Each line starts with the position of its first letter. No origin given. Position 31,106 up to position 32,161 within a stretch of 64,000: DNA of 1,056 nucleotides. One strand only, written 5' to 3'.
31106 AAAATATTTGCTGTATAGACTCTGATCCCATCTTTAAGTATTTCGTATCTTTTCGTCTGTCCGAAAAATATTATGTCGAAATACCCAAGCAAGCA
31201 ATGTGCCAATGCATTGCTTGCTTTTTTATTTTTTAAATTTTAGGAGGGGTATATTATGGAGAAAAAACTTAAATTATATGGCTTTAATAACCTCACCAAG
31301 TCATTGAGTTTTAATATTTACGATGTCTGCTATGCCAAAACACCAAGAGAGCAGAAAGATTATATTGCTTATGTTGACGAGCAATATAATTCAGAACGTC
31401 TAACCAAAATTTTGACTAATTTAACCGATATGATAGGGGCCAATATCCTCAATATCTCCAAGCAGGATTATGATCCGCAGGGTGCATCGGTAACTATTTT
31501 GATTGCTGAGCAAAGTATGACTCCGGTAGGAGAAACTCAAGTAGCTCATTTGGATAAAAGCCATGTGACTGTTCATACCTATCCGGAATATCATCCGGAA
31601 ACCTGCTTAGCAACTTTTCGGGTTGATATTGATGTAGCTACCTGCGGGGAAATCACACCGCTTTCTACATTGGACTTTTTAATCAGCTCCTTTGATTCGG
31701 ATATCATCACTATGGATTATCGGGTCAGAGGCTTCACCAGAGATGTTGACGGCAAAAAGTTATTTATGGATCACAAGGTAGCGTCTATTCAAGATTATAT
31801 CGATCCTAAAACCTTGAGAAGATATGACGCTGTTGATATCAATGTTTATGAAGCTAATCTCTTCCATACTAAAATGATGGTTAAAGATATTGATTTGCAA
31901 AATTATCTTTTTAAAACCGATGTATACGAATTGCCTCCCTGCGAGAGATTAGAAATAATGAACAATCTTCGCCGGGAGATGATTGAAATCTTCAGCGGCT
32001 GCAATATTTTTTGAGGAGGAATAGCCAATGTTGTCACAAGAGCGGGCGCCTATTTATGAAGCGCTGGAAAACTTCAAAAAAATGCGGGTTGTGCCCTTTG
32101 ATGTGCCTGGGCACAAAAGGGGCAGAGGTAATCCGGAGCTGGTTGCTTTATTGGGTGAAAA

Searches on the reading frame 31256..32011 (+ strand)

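Call 76: search_protein_families(library=ncbifam, proteins=[window:31256-32011:+], max_evalue=0.001)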
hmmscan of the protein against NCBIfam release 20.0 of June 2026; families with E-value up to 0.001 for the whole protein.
window:31256-32011:+ (252 aa): 2 families
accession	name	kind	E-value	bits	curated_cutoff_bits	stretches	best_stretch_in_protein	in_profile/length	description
TIGR03331.1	SAM_DCase_Eco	equivalog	3.3e-120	400.3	255.8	1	4-251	1-259/259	adenosylmethionine decarboxylase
TIGR03330.1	SAM_DCase_Bsu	equivalog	9.3e-13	48.5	75.65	1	88-159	48-112/112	adenosylmethionine decarboxylase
